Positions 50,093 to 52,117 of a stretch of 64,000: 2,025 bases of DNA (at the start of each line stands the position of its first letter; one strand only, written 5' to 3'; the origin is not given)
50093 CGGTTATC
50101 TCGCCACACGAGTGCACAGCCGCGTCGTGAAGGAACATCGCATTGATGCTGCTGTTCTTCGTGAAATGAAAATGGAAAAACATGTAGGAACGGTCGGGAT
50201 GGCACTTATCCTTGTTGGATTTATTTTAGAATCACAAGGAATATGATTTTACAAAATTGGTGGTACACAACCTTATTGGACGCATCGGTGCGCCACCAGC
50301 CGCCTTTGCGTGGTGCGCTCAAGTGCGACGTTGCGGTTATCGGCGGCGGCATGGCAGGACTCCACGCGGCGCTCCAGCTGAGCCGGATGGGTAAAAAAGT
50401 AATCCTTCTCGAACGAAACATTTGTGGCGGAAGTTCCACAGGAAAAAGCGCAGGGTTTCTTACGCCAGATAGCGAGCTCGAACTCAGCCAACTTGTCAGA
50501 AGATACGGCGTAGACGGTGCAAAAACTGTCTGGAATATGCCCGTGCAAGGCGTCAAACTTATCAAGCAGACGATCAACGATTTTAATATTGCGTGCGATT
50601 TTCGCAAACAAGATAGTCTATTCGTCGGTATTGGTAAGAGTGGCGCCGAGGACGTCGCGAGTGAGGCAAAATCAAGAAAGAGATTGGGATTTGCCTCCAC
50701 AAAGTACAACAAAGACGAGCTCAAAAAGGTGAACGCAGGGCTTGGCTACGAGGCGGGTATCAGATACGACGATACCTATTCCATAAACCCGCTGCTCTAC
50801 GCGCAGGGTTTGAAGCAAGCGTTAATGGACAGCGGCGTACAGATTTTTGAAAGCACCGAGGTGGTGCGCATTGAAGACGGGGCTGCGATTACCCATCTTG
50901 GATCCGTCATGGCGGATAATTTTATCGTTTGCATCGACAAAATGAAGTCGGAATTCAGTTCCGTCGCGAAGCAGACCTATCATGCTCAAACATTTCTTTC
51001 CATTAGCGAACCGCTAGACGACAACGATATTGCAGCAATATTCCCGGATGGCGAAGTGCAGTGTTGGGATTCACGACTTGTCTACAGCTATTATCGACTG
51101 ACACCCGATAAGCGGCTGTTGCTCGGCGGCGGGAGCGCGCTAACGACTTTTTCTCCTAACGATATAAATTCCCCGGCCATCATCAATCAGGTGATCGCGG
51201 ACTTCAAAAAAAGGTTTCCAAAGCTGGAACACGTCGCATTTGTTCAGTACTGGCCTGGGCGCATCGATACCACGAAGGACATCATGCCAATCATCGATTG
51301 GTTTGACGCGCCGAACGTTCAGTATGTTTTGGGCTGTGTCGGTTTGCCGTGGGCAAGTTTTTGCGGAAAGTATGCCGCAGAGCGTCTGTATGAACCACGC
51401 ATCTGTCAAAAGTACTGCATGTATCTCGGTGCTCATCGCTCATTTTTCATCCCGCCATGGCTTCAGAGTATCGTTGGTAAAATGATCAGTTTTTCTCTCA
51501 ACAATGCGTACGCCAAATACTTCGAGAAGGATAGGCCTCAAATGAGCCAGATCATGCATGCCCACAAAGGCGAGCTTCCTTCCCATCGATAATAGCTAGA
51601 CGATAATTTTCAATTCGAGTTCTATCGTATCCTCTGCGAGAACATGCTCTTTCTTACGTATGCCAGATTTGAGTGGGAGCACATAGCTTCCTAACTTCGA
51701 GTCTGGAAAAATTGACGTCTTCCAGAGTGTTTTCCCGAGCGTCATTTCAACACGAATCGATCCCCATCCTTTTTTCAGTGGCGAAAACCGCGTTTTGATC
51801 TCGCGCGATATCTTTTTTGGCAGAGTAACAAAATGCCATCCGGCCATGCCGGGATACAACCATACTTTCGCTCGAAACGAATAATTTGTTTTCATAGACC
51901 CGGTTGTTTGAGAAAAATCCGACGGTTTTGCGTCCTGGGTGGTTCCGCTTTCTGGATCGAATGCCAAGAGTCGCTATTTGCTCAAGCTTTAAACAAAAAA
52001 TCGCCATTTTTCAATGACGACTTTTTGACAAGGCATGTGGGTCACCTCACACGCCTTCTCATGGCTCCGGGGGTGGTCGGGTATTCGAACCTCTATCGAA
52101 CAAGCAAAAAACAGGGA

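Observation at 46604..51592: Ten-gene co-directional extracytoplasmic thiol-disulfide operon on the island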

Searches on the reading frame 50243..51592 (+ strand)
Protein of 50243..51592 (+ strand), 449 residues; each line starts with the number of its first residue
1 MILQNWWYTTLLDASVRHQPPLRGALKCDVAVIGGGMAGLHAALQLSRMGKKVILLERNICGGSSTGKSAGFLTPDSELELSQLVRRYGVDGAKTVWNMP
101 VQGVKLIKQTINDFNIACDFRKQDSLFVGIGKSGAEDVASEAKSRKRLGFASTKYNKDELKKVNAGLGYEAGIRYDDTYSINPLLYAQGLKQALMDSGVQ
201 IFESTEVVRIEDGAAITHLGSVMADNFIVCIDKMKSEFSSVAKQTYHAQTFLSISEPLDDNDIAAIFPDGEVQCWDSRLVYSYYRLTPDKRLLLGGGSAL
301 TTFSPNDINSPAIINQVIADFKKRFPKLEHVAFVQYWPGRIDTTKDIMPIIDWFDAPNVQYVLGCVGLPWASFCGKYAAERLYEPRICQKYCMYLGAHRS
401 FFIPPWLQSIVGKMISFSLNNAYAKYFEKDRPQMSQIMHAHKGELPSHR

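Call 3: search_protein_families(library=pfam, proteins=[window:50243-51592:+], max_evalue=0.1)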
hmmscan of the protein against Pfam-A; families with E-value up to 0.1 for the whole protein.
window:50243-51592:+ (449 aa): 14 families
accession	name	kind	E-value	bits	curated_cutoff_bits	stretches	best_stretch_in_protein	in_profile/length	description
PF01266.30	DAO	-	1.5e-46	160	27.9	1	29-381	1-353/353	FAD dependent oxidoreductase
PF12831.13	FAD_oxidored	-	1.6e-09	38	27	1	29-70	1-43/416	FAD dependent oxidoreductase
PF00890.30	FAD_binding_2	-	2.3e-07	30.8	20.4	1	29-71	1-43/414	FAD binding domain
PF01134.28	GIDA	-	1.7e-06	27.8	22.1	1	29-59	1-31/391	Glucose inhibited division protein A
PF13450.12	NAD_binding_8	-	2.4e-06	28.2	21.9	1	32-67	1-37/68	NAD(P)-binding Rossmann-like domain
PF07992.20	Pyr_redox_2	-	4.2e-06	26.8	26.1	1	29-74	2-48/291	Pyridine nucleotide-disulphide oxidoreductase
PF00070.33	Pyr_redox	-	9.7e-06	26.5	22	1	30-59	2-31/82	Pyridine nucleotide-disulphide oxidoreductase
PF01494.25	FAD_binding_3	-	1.9e-05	24.5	22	1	27-59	1-33/349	FAD binding domain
PF03486.20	HI0933_like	-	2.3e-05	24.4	50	1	29-59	2-32/244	HI0933-like protein Rossmann domain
PF01262.27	AlaDh_PNT_C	-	3.6e-05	23.7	23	1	23-60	24-61/214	Alanine dehydrogenase/PNT, C-terminal domain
PF01946.23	Thi4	-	6e-05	22.8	26.2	1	27-65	17-56/235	Thi4 family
PF13738.12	Pyr_redox_3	-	0.0003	20.6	30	1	29-103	166-237/305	Pyridine nucleotide-disulphide oxidoreductase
PF05834.18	Lycopene_cycl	-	0.013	15.1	23.4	1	29-57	1-31/380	Lycopene cyclase protein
PF04820.20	Trp_halogenase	-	0.056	12.7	21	0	29-68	1-44/458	Tryptophan halogenase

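Call 4: search_protein_families(library=ncbifam, proteins=[window:50243-51592:+], max_evalue=0.1)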
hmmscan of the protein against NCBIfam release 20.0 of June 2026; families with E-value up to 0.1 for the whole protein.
window:50243-51592:+ (449 aa): 156 families (the best 25 are shown)
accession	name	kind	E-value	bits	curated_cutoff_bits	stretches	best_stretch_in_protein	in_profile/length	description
NF050086.1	pipecolate_AmaA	exception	2.5e-37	128.6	600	1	14-348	12-345/425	L-pipecolate oxidase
TIGR03329.1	Phn_aa_oxid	hypoth_equivalog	1e-34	120.1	632.8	1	6-367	2-374/460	putative aminophosphonate oxidoreductase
TIGR02352.1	thiamin_ThiO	equivalog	4.2e-19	68.8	250.8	1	30-241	1-213/351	glycine oxidase ThiO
TIGR03364.1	HpnW_proposed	hypoth_equivalog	2.3e-08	33.5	285.1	1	29-60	2-33/365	TIGR03364 family FAD-dependent oxidoreductase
NF033460.1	glycerol3P_ox_II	equivalog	2.8e-07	30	460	1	28-212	2-180/361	type 2 glycerol-3-phosphate oxidase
TIGR03197.1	MnmC_Cterm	equivalog_domain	4.3e-07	29.4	174.2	1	29-76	1-49/400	FAD-dependent 5-carboxymethylaminomethyl-2-thiouridine(34) oxidoreductase MnmC1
TIGR01373.1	soxB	subfamily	7.1e-07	28.4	529.45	1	284-359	282-357/407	sarcosine oxidase subunit beta family protein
NF004789.0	PRK06134.1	subfamily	9.6e-07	27.7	747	1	26-73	11-58/581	FAD-dependent oxidoreductase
NF002480.1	PRK01747.1-1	equivalog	1.2e-06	27.3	540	1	27-84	248-306/645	bifunctional tRNA (5-methylaminomethyl-2-thiouridine)(34)-methyltransferase MnmC2/FAD-dependent 5-carboxymethylaminomethyl-2-thiouridine(34)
NF005511.0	PRK07121.1-4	equivalog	2.2e-06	26.4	466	1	25-66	18-59/553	FAD-binding protein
TIGR01372.1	soxA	subfamily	3e-06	25.3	1164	1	27-68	168-209/996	sarcosine oxidase subunit alpha family protein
NF005691.0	PRK07494.1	equivalog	5.6e-06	25.2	459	1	27-60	8-41/404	UbiH/UbiF family hydroxylase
NF005560.0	PRK07233.1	equivalog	6.9e-06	25.2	252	1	30-63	3-37/435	hypothetical protein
TIGR01813.1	flavo_cyto_c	subfamily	7.4e-06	24.9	285.45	1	29-75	1-49/444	flavocytochrome c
TIGR03467.1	HpnE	equivalog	9.6e-06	25.2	283.05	1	30-64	1-36/430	hydroxysqualene dehydroxylase HpnE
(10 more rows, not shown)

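Call 35: search_solved_structures(query=window:50243-51592:+, max_evalue=0.00001)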
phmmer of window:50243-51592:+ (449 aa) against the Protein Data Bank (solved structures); distinct sequences matched with E-value up to 0.00001: 2.
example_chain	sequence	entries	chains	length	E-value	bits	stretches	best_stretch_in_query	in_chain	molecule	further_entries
4up3_A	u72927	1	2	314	7.3e-06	28.1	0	29-132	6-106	THIOREDOXIN REDUCTASE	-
4a5l_A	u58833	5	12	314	7.7e-06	28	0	29-132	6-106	THIOREDOXIN REDUCTASE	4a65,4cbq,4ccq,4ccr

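Call 51: search_protein_families(library=pfam, proteins=[L078:7420-7989:+, L078:9147-9569:+, L062:4476-5057:+, L062:10181-10798:+], max_evalue=0.01)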
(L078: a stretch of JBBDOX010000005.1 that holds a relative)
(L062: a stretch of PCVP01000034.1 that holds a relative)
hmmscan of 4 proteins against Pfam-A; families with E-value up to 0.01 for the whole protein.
L078:7420-7989:+ (189 aa): 2 families
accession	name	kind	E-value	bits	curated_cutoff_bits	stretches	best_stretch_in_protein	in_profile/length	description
PF03358.20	FMN_red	-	2.7e-28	98.9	24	1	8-145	2-147/152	NADPH-dependent FMN reductase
PF02525.22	Flavodoxin_2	-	0.0033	17.6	27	1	24-100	19-104/198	Flavodoxin-like fold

L078:9147-9569:+ (140 aa): 1 family
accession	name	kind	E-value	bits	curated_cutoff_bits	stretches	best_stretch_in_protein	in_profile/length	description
PF03479.20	PCC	-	3.5e-29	101.9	25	1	9-121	2-116/117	Plants and Prokaryotes Conserved (PCC) domain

L062:4476-5057:+ (193 aa): 0 families

L062:10181-10798:+ (205 aa): 0 families

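Call 75: search_protein_families(library=ncbifam, proteins=[L053:8396-9844:+, L062:8395-9798:-, L062:13221-14681:+], max_evalue=1e-40)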
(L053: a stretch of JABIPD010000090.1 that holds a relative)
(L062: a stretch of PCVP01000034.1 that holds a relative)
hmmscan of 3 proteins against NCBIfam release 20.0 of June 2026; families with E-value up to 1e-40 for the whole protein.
L053:8396-9844:+ (482 aa): 24 families
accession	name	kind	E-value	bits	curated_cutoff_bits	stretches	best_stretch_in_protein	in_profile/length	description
TIGR01350.1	lipoamide_DH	equivalog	2e-117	392.7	408.8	1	28-480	2-456/461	dihydrolipoyl dehydrogenase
TIGR02053.1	MerA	equivalog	3.9e-107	359.1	454.45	1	28-475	1-450/465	mercury(II) reductase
NF004947.0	PRK06292.2-5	equivalog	1.2e-102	344.2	592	1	27-475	3-455/474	dihydrolipoyl dehydrogenase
NF004776.0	PRK06116.1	equivalog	3.2e-90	303.3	480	1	24-469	1-444/450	glutathione-disulfide reductase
NF004991.0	PRK06370.1-3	subfamily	4.9e-89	299.2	620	1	26-477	34-486/509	FAD-containing oxidoreductase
NF004992.0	PRK06370.1-4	equivalog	6e-89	298.6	629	1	26-471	3-448/459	FAD-containing oxidoreductase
NF004939.0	PRK06292.1-1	equivalog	5e-88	295.8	435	1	25-482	3-462/476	dihydrolipoyl dehydrogenase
NF005884.0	PRK07846.1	equivalog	1.2e-86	291.1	501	1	27-471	3-444/454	mycothione reductase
NF004943.0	PRK06292.2-1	equivalog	7.7e-86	288.7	432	1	27-478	3-455/456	dihydrolipoyl dehydrogenase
NF003585.0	PRK05249.1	equivalog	1.5e-85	287.6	465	1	24-480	3-459/464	Si-specific NAD(P)(+) transhydrogenase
NF004945.0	PRK06292.2-3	equivalog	3e-84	283.5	494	1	28-478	4-452/457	dihydrolipoyl dehydrogenase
TIGR01424.1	gluta_reduc_2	equivalog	4.5e-83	279.3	606.05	1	26-470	1-441/446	glutathione-disulfide reductase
NF010311.1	PRK13748.1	subfamily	5.1e-82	276.5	600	1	23-476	93-546/560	mercury(II) reductase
NF004946.0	PRK06292.2-4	subfamily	1e-81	275.1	634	1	27-479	3-471/487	dihydrolipoyl dehydrogenase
TIGR03452.1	mycothione_red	equivalog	1.2e-76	258.5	635.65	1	27-471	2-445/452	mycothione reductase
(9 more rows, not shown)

L062:8395-9798:- (467 aa): 24 families
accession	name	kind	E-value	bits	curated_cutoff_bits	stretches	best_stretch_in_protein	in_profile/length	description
TIGR02053.1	MerA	equivalog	1.4e-152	509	454.45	1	4-467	1-464/465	mercury(II) reductase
TIGR01350.1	lipoamide_DH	equivalog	6.1e-111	371.4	408.8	1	4-457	2-455/461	dihydrolipoyl dehydrogenase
NF010311.1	PRK13748.1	subfamily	7.4e-109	365.1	600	1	4-466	98-558/560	mercury(II) reductase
NF004991.0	PRK06370.1-3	subfamily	1.8e-99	333.6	620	1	2-460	34-491/509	FAD-containing oxidoreductase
NF004947.0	PRK06292.2-5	equivalog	5.9e-96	322.2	592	1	1-451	1-453/474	dihydrolipoyl dehydrogenase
NF004992.0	PRK06370.1-4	equivalog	8.1e-90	301.4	629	1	2-452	3-451/459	FAD-containing oxidoreductase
NF004776.0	PRK06116.1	equivalog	1e-88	298.3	480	1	2-448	3-445/450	glutathione-disulfide reductase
NF004946.0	PRK06292.2-4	subfamily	3.2e-88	296.6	634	1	1-451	1-465/487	dihydrolipoyl dehydrogenase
NF003585.0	PRK05249.1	equivalog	7.9e-83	278.6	465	1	2-455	5-456/464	Si-specific NAD(P)(+) transhydrogenase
NF005884.0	PRK07846.1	equivalog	5.8e-80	269.1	501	1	1-435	1-429/454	mycothione reductase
NF004943.0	PRK06292.2-1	equivalog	2.6e-78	263.8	432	1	1-456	1-455/456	dihydrolipoyl dehydrogenase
TIGR01424.1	gluta_reduc_2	equivalog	7.6e-78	262.1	606.05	1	4-449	3-442/446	glutathione-disulfide reductase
NF004945.0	PRK06292.2-3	equivalog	8.6e-77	259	494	1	1-452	1-448/457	dihydrolipoyl dehydrogenase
NF041853.1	hythiocyan_redase_MerA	equivalog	3.3e-76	256.9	650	1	1-449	1-434/440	hypothiocyanous acid reductase MerA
NF040477.1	chlor_oxi_RclA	equivalog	1.9e-75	254.2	740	1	1-421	1-405/441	reactive chlorine resistance oxidoreductase RclA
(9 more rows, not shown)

L062:13221-14681:+ (486 aa): 23 families
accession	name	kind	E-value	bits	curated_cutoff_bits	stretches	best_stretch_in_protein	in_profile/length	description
NF004991.0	PRK06370.1-3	subfamily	2e-147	491.8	620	1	5-472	36-503/509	FAD-containing oxidoreductase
TIGR02053.1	MerA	equivalog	4.4e-116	388.6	454.45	1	6-452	2-450/465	mercury(II) reductase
TIGR01350.1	lipoamide_DH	equivalog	1.1e-115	387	408.8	1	5-458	2-457/461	dihydrolipoyl dehydrogenase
NF004947.0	PRK06292.2-5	equivalog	3.9e-113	378.8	592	1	4-453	3-456/474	dihydrolipoyl dehydrogenase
NF004992.0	PRK06370.1-4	equivalog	4.8e-101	338.5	629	1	4-445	4-445/459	FAD-containing oxidoreductase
NF004946.0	PRK06292.2-4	subfamily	9.2e-95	318.2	634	1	4-458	3-473/487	dihydrolipoyl dehydrogenase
NF004776.0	PRK06116.1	equivalog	4.2e-90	302.9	480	1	1-445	1-443/450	glutathione-disulfide reductase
NF004945.0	PRK06292.2-3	equivalog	2.4e-86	290.5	494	1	5-447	4-444/457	dihydrolipoyl dehydrogenase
NF005884.0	PRK07846.1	equivalog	3.4e-86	289.7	501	1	4-437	3-432/454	mycothione reductase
NF003585.0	PRK05249.1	equivalog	7.2e-85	285.3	465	1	2-454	4-456/464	Si-specific NAD(P)(+) transhydrogenase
NF004939.0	PRK06292.1-1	equivalog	2.6e-82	277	435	1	3-445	4-448/476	dihydrolipoyl dehydrogenase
NF005883.0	PRK07845.1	equivalog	2.4e-80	270.8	479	1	5-452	3-456/466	NAD(P)H-quinone dehydrogenase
NF004990.0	PRK06370.1-1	equivalog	8.3e-80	268.7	842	1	4-445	4-445/459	FAD-containing oxidoreductase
NF004943.0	PRK06292.2-1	equivalog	8.1e-78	262.2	432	1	4-452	3-452/456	dihydrolipoyl dehydrogenase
TIGR01424.1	gluta_reduc_2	equivalog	1.1e-77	261.5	606.05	1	3-445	1-439/446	glutathione-disulfide reductase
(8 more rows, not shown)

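Call 80: search_solved_structures(query=window:50243-51592:+, max_evalue=1)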
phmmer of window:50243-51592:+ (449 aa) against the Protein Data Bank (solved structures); distinct sequences matched with E-value up to 1: 191 (the best 60 are shown).
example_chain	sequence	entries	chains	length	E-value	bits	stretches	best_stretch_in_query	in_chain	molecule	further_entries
4up3_A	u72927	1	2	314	7.3e-06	28.1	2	29-132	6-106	THIOREDOXIN REDUCTASE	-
4a5l_A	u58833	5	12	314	7.7e-06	28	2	29-132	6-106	THIOREDOXIN REDUCTASE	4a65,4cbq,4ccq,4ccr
4y4n_A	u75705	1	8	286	1.3e-05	27.2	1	26-91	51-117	Putative ribose 1,5-bisphosphate isomerase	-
1ryi_A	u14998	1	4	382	1.4e-05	27.1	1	28-351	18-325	GLYCINE OXIDASE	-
4x9m_A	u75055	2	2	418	1.5e-05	27.1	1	23-216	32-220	L-alpha-glycerophosphate oxidase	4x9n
3if9_A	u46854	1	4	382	1.7e-05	26.9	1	28-351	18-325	Glycine oxidase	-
3r9u_A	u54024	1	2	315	1.8e-05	26.8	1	28-69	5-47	Thioredoxin reductase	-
5mh4_A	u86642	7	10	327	2.1e-05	26.6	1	27-66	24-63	Thioredoxin reductase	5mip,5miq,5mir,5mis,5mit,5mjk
6hk1_A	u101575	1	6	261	2.4e-05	26.4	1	25-90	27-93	Thiazole synthase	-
9woz_A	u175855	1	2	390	2.9e-05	26.1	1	29-351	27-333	Glycine oxidase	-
1ng3_A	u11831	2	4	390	3e-05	26.1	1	29-351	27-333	Glycine oxidase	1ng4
2q0k_A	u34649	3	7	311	5.7e-05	25.1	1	29-69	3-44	Thioredoxin reductase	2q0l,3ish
4opu_A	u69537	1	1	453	6e-05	25.1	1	26-58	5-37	Conserved Archaeal protein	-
4opi_A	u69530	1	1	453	6.1e-05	25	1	26-58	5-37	Conserved Archaeal protein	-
4opg_A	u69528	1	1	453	6.2e-05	25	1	26-58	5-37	Conserved Archaeal protein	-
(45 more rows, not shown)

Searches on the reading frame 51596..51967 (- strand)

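Call 8: search_protein_families(library=pfam, proteins=[window:51596-51967:-], max_evalue=0.01)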
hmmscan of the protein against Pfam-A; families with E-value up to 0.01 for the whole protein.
window:51596-51967:- (123 aa): 1 family
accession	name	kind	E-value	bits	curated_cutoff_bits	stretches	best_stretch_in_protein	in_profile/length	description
PF08922.17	DUF1905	-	1.1e-24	86.8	24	1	31-119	1-81/81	Domain of unknown function (DUF1905)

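Call 16: search_protein_families(library=ncbifam, proteins=[window:51596-51967:-], max_evalue=0.001)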
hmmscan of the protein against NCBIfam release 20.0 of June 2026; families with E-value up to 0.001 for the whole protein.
window:51596-51967:- (123 aa): 0 families
